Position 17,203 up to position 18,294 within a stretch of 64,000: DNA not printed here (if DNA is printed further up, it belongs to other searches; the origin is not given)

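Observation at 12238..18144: Duplicated Erm-like 23S rRNA methyltransferase genes: one intact, one disrupted, plus a third 3'-end stub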

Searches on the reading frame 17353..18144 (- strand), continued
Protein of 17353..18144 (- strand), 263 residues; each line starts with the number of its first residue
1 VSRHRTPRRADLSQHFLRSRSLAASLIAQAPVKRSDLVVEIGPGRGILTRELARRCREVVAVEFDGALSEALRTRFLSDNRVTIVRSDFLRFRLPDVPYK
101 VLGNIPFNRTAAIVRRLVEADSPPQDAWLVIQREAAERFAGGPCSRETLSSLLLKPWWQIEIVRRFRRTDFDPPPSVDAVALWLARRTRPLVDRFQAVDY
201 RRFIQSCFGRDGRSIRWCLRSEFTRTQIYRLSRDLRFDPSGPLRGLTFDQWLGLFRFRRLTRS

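Call 42: search_dna_similar(query=window:17353-18144:-, collection=plasmids, mode=protein, max_rows=40, rows=spread, max_evalue=1e-8)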
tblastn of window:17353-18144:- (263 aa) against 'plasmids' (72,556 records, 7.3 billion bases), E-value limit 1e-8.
Records with a match: 1763; places in all: 1995; records where one place covers at least 80% of the query: 1671.
Best place of each record, by identity: <60% 1763.
By first word of the organism name: Enterococcus 779; Escherichia 300; Staphylococcus 194; Klebsiella 157; Shigella 55; Salmonella 26; Streptococcus 26; Lactococcus 18; Acinetobacter 16; Providencia 13; and 64 more.
By predicted mobility (MOB-suite, as given by PLSDB): conjugative 673; non-mobilizable 576; mobilizable 514.
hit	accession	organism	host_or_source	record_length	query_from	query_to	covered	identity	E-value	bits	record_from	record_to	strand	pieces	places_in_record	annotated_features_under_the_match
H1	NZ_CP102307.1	Clostridium perfringens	swine,mixed culture,fecal sample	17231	2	259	98%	34.2%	2e-37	146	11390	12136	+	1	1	23S rRNA (adenine(2058)-N(6))-methyltransferase Erm(Q) | erm(Q): 23S rRNA (adenine(2058)-N(6))-methyltransferase Erm(Q) | ErmQ: Erm 23S ribosomal RNA methyltransferase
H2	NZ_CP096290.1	Providencia sp. PROV277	Clinical or host-associated ...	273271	13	255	92%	33.3%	2e-43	164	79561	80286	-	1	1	erm: 23S ribosomal RNA methyltransferase Erm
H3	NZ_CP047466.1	Escherichia coli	a feces sample of swine origin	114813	13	256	93%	32.4%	4e-41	157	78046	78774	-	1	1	erm(42): 23S rRNA (adenine(2058)-N(6))-methyltransferase Erm(42)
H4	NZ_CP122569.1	Klebsiella pneumoniae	Homo sapiens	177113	13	256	93%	32.4%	4e-41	157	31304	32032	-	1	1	erm(42): 23S rRNA (adenine(2058)-N(6))-methyltransferase Erm(42)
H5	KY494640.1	Prescottella equi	Equus caballus,Culture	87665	9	255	94%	31.9%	1e-21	100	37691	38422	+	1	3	Ern(46) rRNA methyltransferase | erm(46): 23S rRNA (adenine(2058)-N(6))-methyltransferase Erm(46)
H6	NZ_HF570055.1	Limosilactobacillus reuteri 1063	Sus scrofa,pig small intestine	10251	8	256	95%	27.6%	4e-21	99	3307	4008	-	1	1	ErmB: Erm 23S ribosomal RNA methyltransferase | erm(B): 23S rRNA (adenine(2058)-N(6))-methyltransferase Erm(B)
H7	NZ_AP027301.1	Enterococcus hirae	Bacteria,excrement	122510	8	256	95%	27.2%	2e-21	100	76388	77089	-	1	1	ErmB: Erm 23S ribosomal RNA methyltransferase | erm(B): 23S rRNA (adenine(2058)-N(6))-methyltransferase Erm(B)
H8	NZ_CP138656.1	Enterococcus faecalis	animal,Pig rectum feces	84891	8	256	95%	27.2%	3e-21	100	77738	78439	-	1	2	erm(B): 23S rRNA (adenine(2058)-N(6))-methyltransferase Erm(B) (x2)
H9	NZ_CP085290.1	Enterococcus faecalis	Pork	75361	8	256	95%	27.2%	4e-21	99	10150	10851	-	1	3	erm(B): 23S rRNA (adenine(2058)-N(6))-methyltransferase Erm(B) (x2)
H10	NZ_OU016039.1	Enterococcus faecium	Homo sapiens,Superficial wound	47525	8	256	95%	27.2%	4e-21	99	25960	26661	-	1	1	ErmB: Erm 23S ribosomal RNA methyltransferase | erm(B): 23S rRNA (adenine(2058)-N(6))-methyltransferase Erm(B)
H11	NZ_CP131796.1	Enterococcus faecium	Homo sapiens,culture,blood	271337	8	256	95%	27.2%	5e-21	99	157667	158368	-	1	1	ErmB: Erm 23S ribosomal RNA methyltransferase | erm(B): 23S rRNA (adenine(2058)-N(6))-methyltransferase Erm(B)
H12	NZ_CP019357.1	Escherichia coli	Homo sapiens,urine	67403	8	256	95%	27.2%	6e-21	99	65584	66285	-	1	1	ErmB: Erm 23S ribosomal RNA methyltransferase | erm(B): 23S rRNA (adenine(2058)-N(6))-methyltransferase Erm(B)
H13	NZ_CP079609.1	Klebsiella pneumoniae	Homo sapiens,Pus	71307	8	256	95%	27.2%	6e-21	99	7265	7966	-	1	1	ErmB: Erm 23S ribosomal RNA methyltransferase | erm(B): 23S rRNA (adenine(2058)-N(6))-methyltransferase Erm(B)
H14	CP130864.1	Enterococcus faecium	Homo sapiens,blood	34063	8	256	95%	27.2%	6e-21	99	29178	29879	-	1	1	ErmB: Erm 23S ribosomal RNA methyltransferase | erm(B): 23S rRNA (adenine(2058)-N(6))-methyltransferase Erm(B)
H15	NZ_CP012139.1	Shigella flexneri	Homo sapiens,cell culture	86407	8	256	95%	27.2%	6e-21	99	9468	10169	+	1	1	erm(B): 23S rRNA (adenine(2058)-N(6))-methyltransferase Erm(B) | ErmB: Erm 23S ribosomal RNA methyltransferase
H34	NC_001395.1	Staphylococcus aureus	-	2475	13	260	94%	26.5%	3e-19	94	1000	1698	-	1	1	ErmC: Erm 23S ribosomal RNA methyltransferase | erm(C): 23S rRNA (adenine(2058)-N(6))-methyltransferase Erm(C)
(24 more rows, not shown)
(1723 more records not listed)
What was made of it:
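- Closest known: Named mobile erm classes: Erm. Same: All plasmid hits to the query are annotated Erm genes (call 42).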

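Call 43: search_dna_similar(query=window:17353-18144:-, collection=phages, mode=protein, max_rows=10, max_evalue=1e-8)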
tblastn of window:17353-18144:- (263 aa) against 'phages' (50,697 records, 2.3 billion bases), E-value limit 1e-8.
Records with a match: 30; places in all: 30; records where one place covers at least 80% of the query: 15.
Best place of each record, by identity: <60% 30.
By first word of the organism name: Streptococcus 9; Bacteriophage 7; Listeria 6; Enterococcus 2; Staphylococcus 2; Acinetobacter 2; Salmonella 2.
By host as written in the record: - 10; Listeria monocytogenes 6; Streptococcus suis 5; Staphylococcus aureus 2; Streptococcus suis ZKB4 1; Streptococcus suis SSJ28 1; Streptococcus suis SC05017 1; Streptococcus suis SC070807 1; and 3 more.
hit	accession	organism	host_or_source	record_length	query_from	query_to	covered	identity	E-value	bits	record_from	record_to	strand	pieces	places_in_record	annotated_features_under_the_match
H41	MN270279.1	Streptococcus phage phi-SsuZKB4_rum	Streptococcus suis ZKB4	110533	8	256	95%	27.2%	7e-22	100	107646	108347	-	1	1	23S rRNA (adenine(2058)-N(6))-dimethyltransferase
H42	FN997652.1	Streptococcus phage phi-SsUD.1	Streptococcus suis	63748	8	256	95%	27.2%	8e-22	100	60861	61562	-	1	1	erm(B): MLS methylase | hypothetical protein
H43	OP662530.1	Streptococcus phage YS162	Streptococcus suis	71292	8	256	95%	27.2%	8e-22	100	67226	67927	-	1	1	23S rRNA (adenine(2058)-N(6))-methyltransferase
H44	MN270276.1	Streptococcus phage phi-SsuSSJ28_rum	Streptococcus suis SSJ28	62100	8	256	95%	27.2%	9e-22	100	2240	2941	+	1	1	23S rRNA (adenine(2058)-N(6))-dimethyltransferase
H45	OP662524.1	Streptococcus phage YS387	Streptococcus suis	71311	8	256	95%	27.2%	9e-22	100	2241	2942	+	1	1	23S rRNA (adenine(2058)-N(6))-methyltransferase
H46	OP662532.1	Streptococcus phage YS34-rum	Streptococcus suis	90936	8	256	95%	27.2%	9e-22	100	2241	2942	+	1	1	none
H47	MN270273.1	Streptococcus phage phi-SsuSC05017_rum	Streptococcus suis SC05017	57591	8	256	95%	27.2%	9e-22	100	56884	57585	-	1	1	23S rRNA (adenine(2058)-N(6))-dimethyltransferase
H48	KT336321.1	Streptococcus phage phiSC070807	Streptococcus suis SC070807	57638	8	256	95%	27.2%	9e-22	100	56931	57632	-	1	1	rRNA (adenine-N(6)-)-methyltransferase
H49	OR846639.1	Enterococcus phage Efs 1-1-1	Enterococcus faecalis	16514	1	263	100%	25.7%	2e-16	84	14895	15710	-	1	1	record has no annotation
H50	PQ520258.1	Enterococcus phage IME_EF3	-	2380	9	263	97%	26.1%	7e-16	82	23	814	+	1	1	record has no annotation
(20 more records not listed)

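Call 50: search_protein_families(library=ncbifam, alignment_id=A2, max_evalue=1e-10)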
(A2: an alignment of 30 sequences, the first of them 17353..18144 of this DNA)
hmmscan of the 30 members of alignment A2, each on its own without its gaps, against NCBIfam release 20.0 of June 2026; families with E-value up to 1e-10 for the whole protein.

A. member 1, window:17353-18144:- (263 aa): 20 families
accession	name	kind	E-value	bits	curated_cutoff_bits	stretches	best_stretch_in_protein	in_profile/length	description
NF000499.2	Erm23S_rRNA_broad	equivalog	2.4e-69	233.4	212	1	13-256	2-242/244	23S ribosomal RNA methyltransferase Erm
NF000337.1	erm_SHROVE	exception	6.3e-48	163.2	320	1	9-256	3-248/248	ErmE/ErmH/ErmO/ErmR family 23S rRNA (adenine(2058)-N(6))-methyltransferase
NF000077.1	Erm42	exception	1.4e-42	146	600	1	13-255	19-260/303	23S rRNA (adenine(2058)-N(6))-methyltransferase Erm(42)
TIGR00755.1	ksgA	equivalog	9.8e-42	143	171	1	9-254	4-252/256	16S rRNA (adenine(1518)-N(6)/adenine(1519)-N(6))-dimethyltransferase RsmA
NF042988.1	Erm46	exception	2.6e-37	128.5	503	1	8-255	7-251/255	23S rRNA (adenine(2058)-N(6))-methyltransferase Erm(46)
NF042938.1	Erm55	exception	1e-36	126.4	525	1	9-256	8-252/270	23S rRNA (adenine(2058)-N(6))-methyltransferase Erm(55)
NF000087.1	ErmO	exception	3.4e-35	121.7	450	1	6-254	5-253/259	23S rRNA (adenine(2058)-N(6))-methyltransferase Erm(O)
NF000024.1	ErmS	exception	3.3e-29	102.2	675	1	8-263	59-314/319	23S rRNA (adenine(2058)-N(6))-methyltransferase Erm(S)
NF000047.1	ErmV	exception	3.7e-29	101.9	500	1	9-228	9-227/259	23S rRNA (adenine(2058)-N(6))-methyltransferase Erm(V)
NF012218.0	erm_38_23S_MT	exception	3.9e-29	101.7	800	1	8-261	7-261/386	23S rRNA (adenine(2058)-N(6))-methyltransferase Erm(38)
NF012222.1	erm_A_23S_MT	exception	2.9e-25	89.2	475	1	13-210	9-201/243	23S rRNA (adenine(2058)-N(6))-methyltransferase Erm(A)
NF012223.0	erm_F_23S_MT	exception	2.3e-24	86.1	575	1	4-255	4-252/266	23S rRNA (adenine(2058)-N(6))-methyltransferase Erm(F)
NF045543.1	erm_G_23S_MT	exception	5.4e-22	78.7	515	1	13-204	9-195/244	23S rRNA (adenine(2058)-N(6))-methyltransferase Erm(G)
NF012220.1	erm_B_23S_MT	exception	4.5e-21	75.5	525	1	12-230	7-213/245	23S rRNA (adenine(2058)-N(6))-methyltransferase Erm(B)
NF012219.1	erm_C_23S_MT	exception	4.3e-20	72.3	530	1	13-256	9-237/244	23S rRNA (adenine(2058)-N(6))-methyltransferase Erm(C)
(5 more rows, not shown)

B. families by the number of members that match (of 30 scanned): 20 families
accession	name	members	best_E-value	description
NF000499.2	Erm23S_rRNA_broad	30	1.3e-74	23S ribosomal RNA methyltransferase Erm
NF000337.1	erm_SHROVE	30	5.1e-54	ErmE/ErmH/ErmO/ErmR family 23S rRNA (adenine(2058)-N(6))-methyltransferase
NF000077.1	Erm42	30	4.2e-49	23S rRNA (adenine(2058)-N(6))-methyltransferase Erm(42)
TIGR00755.1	ksgA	30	2.6e-48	16S rRNA (adenine(1518)-N(6)/adenine(1519)-N(6))-dimethyltransferase RsmA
NF042988.1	Erm46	30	1.6e-41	23S rRNA (adenine(2058)-N(6))-methyltransferase Erm(46)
NF042938.1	Erm55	30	1.1e-38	23S rRNA (adenine(2058)-N(6))-methyltransferase Erm(55)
NF000087.1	ErmO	30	2e-38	23S rRNA (adenine(2058)-N(6))-methyltransferase Erm(O)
NF000024.1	ErmS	30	8.3e-38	23S rRNA (adenine(2058)-N(6))-methyltransferase Erm(S)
NF000047.1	ErmV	30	1.7e-37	23S rRNA (adenine(2058)-N(6))-methyltransferase Erm(V)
NF012218.0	erm_38_23S_MT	30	6.6e-36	23S rRNA (adenine(2058)-N(6))-methyltransferase Erm(38)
NF012223.0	erm_F_23S_MT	30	1.8e-29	23S rRNA (adenine(2058)-N(6))-methyltransferase Erm(F)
NF012222.1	erm_A_23S_MT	30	4.6e-29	23S rRNA (adenine(2058)-N(6))-methyltransferase Erm(A)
NF045543.1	erm_G_23S_MT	30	1e-26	23S rRNA (adenine(2058)-N(6))-methyltransferase Erm(G)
NF000412.1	Erm43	30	1.6e-25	23S rRNA (adenine(2058)-N(6))-methyltransferase Erm(43)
NF012220.1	erm_B_23S_MT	30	1.7e-25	23S rRNA (adenine(2058)-N(6))-methyltransferase Erm(B)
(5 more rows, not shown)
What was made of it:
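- The Erm model gives the best E-value among the 30 family members scanned, and all 30 match it (call 50).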

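Call 52: get_annotated_region(hit=H1, flank=300)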
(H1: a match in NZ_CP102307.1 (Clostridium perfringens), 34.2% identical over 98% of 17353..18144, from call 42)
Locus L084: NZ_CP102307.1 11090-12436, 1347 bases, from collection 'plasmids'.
description: Clostridium perfringens strain JXNC-3B plasmid unnamed5, complete sequence
organism: Clostridium perfringens (NCBI taxid 1502)
taxonomy: Bacteria; Bacillota; Clostridia; Eubacteriales; Clostridiaceae; Clostridium; Clostridium perfringens
host: -; source: swine,mixed culture,fecal sample; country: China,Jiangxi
typing (MOB-suite, as given by PLSDB): non-mobilizable
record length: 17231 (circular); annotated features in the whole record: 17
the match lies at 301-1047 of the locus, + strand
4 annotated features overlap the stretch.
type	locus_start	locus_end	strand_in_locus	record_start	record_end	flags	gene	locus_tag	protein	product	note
CDS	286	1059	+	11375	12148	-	-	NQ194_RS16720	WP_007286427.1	23S rRNA (adenine(2058)-N(6))-methyltransferase Erm(Q)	-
predicted_resistance_gene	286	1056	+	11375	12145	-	erm(Q)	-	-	23S rRNA (adenine(2058)-N(6))-methyltransferase Erm(Q)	predicted by amrfinderplus; class LINCOSAMIDE/MACROLIDE/STREPTOGRAMIN; identity 100.0%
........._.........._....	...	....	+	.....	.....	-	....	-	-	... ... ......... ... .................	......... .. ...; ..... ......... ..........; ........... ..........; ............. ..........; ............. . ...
CDS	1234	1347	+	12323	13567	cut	hflX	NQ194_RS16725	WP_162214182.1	GTPase HflX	GO:0008150 - biological_process [Evidence IEA]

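Call 53: get_annotated_region(hit=H3, flank=300)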
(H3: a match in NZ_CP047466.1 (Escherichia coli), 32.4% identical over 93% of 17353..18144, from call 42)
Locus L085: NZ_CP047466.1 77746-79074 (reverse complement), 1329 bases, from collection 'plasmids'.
description: Escherichia coli strain ZF34 plasmid pZF34-tetX-114kb, complete sequence
organism: Escherichia coli (NCBI taxid 562)
taxonomy: Bacteria; Pseudomonadota; Gammaproteobacteria; Enterobacterales; Enterobacteriaceae; Escherichia; Escherichia coli
host: -; source: a feces sample of swine origin; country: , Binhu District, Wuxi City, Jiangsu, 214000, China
typing (MOB-suite, as given by PLSDB): mobilizable; replicon IncFIB,IncX1; relaxase MOBC
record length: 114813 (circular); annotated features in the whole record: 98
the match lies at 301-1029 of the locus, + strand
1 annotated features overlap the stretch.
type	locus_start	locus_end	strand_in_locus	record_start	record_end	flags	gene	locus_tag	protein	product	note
predicted_resistance_gene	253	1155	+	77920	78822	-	erm(42)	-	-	23S rRNA (adenine(2058)-N(6))-methyltransferase Erm(42)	predicted by amrfinderplus; class LINCOSAMIDE/MACROLIDE; identity 100.0%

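Call 54: get_annotated_region(hit=H5, flank=300)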
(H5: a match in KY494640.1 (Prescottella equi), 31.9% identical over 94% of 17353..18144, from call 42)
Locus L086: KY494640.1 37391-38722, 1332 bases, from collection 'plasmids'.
description: Prescottella equi strain PAM2287 plasmid pRErm46, complete sequence
organism: Prescottella equi (NCBI taxid 43767)
taxonomy: Bacteria; Actinomycetota; Actinomycetes; Mycobacteriales; Nocardiaceae; Prescottella; Prescottella equi
host: -; source: Equus caballus,Culture; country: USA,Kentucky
typing (MOB-suite, as given by PLSDB): non-mobilizable
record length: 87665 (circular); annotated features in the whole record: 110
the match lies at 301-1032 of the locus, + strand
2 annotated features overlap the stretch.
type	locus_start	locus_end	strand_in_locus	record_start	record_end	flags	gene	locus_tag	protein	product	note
CDS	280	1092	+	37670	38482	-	-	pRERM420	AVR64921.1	Ern(46) rRNA methyltransferase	-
predicted_resistance_gene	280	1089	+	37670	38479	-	erm(46)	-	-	23S rRNA (adenine(2058)-N(6))-methyltransferase Erm(46)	predicted by amrfinderplus; class LINCOSAMIDE/MACROLIDE/STREPTOGRAMIN; identity 100.0%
